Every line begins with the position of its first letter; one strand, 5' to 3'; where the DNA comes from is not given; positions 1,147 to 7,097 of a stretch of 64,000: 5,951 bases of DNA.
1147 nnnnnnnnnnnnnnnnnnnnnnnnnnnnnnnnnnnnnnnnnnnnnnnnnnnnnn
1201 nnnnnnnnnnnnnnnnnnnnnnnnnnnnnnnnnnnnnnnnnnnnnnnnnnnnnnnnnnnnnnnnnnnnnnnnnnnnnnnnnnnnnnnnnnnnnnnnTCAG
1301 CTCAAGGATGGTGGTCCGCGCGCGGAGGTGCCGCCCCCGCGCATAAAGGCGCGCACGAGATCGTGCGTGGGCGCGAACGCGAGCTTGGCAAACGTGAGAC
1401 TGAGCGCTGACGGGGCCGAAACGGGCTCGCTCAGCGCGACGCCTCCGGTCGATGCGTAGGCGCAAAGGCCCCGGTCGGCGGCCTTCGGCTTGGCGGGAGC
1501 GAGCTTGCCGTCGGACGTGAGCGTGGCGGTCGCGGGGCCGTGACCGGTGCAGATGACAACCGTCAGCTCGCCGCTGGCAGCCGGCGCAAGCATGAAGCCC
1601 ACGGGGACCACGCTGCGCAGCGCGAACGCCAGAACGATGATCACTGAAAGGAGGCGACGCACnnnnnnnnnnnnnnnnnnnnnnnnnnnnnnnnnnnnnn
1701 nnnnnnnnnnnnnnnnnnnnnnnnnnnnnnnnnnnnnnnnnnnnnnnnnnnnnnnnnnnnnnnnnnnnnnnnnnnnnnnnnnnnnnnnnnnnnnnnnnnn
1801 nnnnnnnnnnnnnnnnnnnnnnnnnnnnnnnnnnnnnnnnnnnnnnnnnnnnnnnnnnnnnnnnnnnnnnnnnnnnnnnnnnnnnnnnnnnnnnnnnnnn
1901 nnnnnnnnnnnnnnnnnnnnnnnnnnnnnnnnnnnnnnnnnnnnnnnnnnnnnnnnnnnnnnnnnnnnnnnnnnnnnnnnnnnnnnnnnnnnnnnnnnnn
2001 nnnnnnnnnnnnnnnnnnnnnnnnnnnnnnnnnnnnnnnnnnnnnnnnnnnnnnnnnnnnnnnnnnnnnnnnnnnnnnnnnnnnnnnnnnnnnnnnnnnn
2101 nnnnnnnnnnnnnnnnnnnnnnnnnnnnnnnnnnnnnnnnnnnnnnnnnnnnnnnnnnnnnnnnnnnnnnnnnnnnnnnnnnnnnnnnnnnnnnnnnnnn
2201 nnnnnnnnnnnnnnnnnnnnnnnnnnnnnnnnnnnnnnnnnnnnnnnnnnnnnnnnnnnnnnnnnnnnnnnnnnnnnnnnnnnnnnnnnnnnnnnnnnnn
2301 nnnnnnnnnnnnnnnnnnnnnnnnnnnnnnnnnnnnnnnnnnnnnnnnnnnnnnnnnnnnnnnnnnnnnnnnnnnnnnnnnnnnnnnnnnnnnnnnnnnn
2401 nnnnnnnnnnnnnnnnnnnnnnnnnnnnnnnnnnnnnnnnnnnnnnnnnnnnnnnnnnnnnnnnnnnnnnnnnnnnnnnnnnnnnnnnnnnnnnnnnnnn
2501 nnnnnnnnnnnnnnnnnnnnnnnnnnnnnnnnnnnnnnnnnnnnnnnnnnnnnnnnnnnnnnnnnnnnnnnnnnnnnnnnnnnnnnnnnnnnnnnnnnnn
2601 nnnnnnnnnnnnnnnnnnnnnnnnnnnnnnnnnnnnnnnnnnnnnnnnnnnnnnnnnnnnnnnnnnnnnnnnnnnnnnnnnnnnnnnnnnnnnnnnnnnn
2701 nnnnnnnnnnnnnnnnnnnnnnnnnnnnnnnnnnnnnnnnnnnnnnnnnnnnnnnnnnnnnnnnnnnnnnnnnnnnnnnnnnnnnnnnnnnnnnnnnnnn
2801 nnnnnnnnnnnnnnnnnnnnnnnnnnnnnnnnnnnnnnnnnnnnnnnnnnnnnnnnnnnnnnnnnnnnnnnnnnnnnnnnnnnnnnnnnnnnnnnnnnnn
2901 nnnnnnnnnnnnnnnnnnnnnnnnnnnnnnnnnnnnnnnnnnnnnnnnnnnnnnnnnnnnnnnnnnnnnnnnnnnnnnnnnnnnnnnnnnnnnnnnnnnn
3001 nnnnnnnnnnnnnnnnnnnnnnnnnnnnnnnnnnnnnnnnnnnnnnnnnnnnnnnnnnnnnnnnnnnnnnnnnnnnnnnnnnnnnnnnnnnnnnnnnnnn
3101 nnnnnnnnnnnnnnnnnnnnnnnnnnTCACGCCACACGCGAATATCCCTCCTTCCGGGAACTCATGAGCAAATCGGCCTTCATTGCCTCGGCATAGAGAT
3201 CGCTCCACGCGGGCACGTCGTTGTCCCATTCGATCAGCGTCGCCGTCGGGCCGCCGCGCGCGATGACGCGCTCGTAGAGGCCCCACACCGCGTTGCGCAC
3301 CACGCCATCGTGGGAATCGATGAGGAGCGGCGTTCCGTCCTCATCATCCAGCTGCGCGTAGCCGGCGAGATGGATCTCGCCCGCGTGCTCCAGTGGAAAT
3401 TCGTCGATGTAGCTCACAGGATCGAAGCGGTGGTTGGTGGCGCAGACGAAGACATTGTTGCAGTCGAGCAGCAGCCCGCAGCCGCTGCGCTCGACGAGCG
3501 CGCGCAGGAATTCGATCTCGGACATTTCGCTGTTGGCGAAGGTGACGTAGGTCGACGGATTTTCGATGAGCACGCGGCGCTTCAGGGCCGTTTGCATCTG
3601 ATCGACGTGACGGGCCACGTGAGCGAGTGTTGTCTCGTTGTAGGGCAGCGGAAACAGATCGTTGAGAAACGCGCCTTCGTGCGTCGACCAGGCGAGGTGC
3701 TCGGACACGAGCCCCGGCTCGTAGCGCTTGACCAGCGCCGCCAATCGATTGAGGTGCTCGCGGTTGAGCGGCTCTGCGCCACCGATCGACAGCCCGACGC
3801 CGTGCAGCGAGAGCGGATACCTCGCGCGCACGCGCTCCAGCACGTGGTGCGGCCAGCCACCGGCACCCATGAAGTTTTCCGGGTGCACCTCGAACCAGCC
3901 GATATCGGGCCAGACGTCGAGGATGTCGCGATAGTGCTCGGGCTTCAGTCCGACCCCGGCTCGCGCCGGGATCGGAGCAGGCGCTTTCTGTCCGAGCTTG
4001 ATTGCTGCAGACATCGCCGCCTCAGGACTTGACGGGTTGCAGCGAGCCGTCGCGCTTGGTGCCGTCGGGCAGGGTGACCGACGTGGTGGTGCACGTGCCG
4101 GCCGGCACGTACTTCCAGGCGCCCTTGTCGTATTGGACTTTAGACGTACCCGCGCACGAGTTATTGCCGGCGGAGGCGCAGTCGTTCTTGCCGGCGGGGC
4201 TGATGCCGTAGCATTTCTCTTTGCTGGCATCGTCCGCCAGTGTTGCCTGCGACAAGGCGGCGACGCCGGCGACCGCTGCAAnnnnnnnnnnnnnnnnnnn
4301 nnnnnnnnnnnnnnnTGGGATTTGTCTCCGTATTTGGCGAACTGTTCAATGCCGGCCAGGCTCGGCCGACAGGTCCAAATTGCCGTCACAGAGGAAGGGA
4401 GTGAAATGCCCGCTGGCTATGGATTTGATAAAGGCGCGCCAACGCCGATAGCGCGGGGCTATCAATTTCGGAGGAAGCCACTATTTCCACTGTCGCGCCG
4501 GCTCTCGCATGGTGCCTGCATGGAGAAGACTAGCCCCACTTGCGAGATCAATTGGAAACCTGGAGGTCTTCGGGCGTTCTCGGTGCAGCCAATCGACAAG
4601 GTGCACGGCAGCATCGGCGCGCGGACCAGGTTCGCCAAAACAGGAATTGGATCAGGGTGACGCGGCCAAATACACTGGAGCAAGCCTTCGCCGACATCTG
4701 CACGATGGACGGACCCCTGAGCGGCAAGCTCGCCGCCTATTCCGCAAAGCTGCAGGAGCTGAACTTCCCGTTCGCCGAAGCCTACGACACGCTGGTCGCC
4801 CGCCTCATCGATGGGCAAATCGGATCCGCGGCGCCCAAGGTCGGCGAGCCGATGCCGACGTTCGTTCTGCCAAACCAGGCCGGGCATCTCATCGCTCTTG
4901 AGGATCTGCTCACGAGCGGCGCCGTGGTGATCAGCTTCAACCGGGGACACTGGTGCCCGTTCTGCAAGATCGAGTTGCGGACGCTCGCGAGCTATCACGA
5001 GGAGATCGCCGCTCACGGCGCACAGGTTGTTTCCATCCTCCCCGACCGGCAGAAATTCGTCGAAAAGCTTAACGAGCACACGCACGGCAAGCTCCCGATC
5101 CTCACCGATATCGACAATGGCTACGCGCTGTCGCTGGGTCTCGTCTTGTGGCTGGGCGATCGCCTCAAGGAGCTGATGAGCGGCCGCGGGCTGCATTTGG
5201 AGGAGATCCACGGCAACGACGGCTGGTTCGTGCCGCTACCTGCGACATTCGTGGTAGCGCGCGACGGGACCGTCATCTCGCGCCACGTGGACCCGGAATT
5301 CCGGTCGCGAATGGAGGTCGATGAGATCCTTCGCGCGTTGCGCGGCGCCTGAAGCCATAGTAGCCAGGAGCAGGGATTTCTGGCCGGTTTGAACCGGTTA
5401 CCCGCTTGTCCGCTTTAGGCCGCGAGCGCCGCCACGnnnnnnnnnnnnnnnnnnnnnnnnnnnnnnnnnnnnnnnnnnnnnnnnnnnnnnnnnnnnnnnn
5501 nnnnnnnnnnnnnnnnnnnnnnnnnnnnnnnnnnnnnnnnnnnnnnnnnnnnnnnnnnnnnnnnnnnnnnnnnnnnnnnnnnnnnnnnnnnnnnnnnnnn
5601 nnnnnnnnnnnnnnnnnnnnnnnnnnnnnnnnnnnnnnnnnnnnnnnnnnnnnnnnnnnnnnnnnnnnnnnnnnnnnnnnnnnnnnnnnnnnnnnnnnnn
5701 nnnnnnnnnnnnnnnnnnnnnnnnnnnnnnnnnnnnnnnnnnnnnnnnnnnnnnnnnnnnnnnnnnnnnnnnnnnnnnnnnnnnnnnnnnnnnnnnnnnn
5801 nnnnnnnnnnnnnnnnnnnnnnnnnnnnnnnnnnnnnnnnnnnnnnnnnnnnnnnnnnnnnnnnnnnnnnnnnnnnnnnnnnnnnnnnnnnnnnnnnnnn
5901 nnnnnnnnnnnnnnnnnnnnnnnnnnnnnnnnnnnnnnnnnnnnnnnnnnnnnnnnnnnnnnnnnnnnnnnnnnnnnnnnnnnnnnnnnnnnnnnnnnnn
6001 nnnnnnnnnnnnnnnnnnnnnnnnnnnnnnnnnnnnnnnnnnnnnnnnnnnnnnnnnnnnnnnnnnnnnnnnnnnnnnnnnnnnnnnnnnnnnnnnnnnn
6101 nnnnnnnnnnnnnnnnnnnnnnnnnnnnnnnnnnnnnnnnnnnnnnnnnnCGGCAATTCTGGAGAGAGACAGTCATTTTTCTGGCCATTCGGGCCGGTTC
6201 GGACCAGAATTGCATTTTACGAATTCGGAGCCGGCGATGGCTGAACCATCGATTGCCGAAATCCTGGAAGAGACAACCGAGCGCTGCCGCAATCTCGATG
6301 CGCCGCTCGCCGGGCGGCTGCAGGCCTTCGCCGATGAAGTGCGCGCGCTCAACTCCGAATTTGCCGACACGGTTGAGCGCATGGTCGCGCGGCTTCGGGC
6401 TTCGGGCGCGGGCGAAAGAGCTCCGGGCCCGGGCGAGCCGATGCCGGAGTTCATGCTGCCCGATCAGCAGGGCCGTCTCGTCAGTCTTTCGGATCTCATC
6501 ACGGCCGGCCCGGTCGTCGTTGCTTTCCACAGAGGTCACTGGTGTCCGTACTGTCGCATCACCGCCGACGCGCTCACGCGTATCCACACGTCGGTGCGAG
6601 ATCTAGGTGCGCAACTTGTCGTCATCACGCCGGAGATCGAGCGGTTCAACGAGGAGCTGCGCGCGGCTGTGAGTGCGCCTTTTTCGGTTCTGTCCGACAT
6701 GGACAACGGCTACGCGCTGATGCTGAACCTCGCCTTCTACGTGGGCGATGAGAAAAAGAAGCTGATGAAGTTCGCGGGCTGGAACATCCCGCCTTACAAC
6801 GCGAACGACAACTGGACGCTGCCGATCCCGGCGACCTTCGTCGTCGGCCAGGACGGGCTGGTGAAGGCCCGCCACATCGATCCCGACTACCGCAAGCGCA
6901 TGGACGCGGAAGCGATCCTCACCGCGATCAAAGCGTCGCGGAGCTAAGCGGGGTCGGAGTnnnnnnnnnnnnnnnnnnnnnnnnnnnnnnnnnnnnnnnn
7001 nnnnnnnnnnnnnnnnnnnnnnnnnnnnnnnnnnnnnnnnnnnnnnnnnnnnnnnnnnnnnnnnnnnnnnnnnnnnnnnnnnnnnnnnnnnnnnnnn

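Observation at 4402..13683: Seven copies of a 41-bp OxyR/LTTR-type operator module link about 13 kb of accessory genes (1..~15700) into one putative regulon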

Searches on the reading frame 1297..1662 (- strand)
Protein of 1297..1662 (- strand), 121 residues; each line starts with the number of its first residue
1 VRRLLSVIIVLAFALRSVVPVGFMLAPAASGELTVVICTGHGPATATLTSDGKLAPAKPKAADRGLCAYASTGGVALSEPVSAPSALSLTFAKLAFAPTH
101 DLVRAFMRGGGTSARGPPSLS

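Call 6: search_protein_families(library=pfam, proteins=[window:1297-1662:-], max_evalue=0.01)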
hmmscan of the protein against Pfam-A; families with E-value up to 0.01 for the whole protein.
window:1297-1662:- (121 aa): 1 family
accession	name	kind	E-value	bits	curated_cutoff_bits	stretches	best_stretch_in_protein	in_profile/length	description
PF11162.13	DUF2946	-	6.1e-06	27.4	23.7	1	8-118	3-117/117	Protein of unknown function (DUF2946)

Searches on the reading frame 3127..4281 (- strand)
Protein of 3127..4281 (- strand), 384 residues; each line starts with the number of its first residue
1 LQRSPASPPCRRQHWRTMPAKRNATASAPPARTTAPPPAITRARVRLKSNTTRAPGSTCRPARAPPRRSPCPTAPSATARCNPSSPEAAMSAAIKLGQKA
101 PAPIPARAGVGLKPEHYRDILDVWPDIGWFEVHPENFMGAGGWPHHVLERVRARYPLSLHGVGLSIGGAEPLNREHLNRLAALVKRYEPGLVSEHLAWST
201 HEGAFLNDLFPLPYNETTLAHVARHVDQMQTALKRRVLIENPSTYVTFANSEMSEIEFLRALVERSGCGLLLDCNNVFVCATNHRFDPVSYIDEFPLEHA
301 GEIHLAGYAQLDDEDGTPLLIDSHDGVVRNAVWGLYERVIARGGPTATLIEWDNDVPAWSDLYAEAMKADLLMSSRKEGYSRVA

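Call 6: search_protein_families(library=pfam, proteins=[window:3127-4281:-], max_evalue=0.01)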
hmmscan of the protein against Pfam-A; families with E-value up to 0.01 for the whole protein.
window:3127-4281:- (384 aa): 1 family
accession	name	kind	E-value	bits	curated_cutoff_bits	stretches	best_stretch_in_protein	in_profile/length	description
PF05114.20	MbnB_TglH_ChrH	-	1.9e-103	345.7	25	1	108-371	2-260/263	RiPP precursor modification enzyme MbnB/TglH/ChrH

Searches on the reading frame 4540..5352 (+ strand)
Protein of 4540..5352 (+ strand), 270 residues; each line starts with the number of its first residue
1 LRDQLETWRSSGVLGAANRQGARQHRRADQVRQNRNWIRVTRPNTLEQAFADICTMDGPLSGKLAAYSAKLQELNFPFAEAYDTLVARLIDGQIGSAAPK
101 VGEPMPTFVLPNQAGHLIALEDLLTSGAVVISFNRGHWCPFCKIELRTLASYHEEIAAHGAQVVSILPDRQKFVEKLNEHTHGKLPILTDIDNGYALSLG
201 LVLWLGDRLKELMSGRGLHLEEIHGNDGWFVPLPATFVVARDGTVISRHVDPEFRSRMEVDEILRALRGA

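Call 6: search_protein_families(library=pfam, proteins=[window:4540-5352:+], max_evalue=0.01)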
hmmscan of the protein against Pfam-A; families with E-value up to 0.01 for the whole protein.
window:4540-5352:+ (270 aa): 2 families
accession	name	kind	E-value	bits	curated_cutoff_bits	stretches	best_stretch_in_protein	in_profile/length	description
PF00578.27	AhpC-TSA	-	1.1e-19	71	26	1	101-246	1-122/124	AhpC/TSA family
PF08534.16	Redoxin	-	2.1e-16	60.5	26.6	1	100-256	1-139/148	Redoxin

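Call 9: search_protein_families(library=ncbifam, proteins=[window:4540-5352:+], max_evalue=0.001)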
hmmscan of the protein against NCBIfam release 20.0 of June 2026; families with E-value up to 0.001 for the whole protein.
window:4540-5352:+ (270 aa): 5 families
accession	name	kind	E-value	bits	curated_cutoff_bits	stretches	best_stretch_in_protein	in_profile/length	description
NF040769.1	SelL_rel_redox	subfamily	4.4e-09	36.2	120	1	105-266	3-172/173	SelL-related redox protein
NF006960.0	PRK09437.1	equivalog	1.4e-07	31.5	140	1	100-200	5-104/156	thioredoxin-dependent thiol peroxidase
NF002854.0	PRK03147.1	subfamily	2e-07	31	170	1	98-192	35-128/176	thiol-disulfide oxidoreductase ResA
NF011941.0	PRK15412.1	equivalog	4.3e-05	23.1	359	1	100-201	40-140/185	thiol:disulfide interchange protein DsbE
TIGR00385.1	dsbE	subfamily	0.00043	19.9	123.15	0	101-200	36-134/173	DsbE family thiol:disulfide interchange protein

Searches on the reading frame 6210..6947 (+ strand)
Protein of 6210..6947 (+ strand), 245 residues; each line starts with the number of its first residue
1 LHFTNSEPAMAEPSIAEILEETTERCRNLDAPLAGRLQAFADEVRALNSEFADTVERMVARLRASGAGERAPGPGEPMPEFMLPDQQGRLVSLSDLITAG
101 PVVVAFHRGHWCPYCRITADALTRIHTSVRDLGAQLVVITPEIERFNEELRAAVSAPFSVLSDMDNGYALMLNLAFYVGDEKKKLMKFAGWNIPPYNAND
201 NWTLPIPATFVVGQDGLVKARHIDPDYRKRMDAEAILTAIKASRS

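Call 6: search_protein_families(library=pfam, proteins=[window:6210-6947:+], max_evalue=0.01)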
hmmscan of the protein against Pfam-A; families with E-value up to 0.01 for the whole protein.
window:6210-6947:+ (245 aa): 2 families
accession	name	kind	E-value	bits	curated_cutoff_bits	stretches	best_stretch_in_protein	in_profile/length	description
PF00578.27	AhpC-TSA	-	2.9e-19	69.7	26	1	74-220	1-123/124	AhpC/TSA family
PF08534.16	Redoxin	-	1.9e-14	54.1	26.6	1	75-236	3-147/148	Redoxin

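Call 9: search_protein_families(library=ncbifam, proteins=[window:6210-6947:+], max_evalue=0.001)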
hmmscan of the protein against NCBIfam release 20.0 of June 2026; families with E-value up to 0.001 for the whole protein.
window:6210-6947:+ (245 aa): 3 families
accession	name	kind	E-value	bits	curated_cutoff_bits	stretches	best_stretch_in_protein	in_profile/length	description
NF040769.1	SelL_rel_redox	subfamily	5.6e-08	32.6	120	1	77-166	2-92/173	SelL-related redox protein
NF006960.0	PRK09437.1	equivalog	6.3e-06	26.2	140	1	74-167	6-98/156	thioredoxin-dependent thiol peroxidase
NF053650.1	PerredPrxQDein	equivalog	0.00013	21.9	260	1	78-168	1-89/148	thioredoxin-dependent peroxiredoxin PrxQ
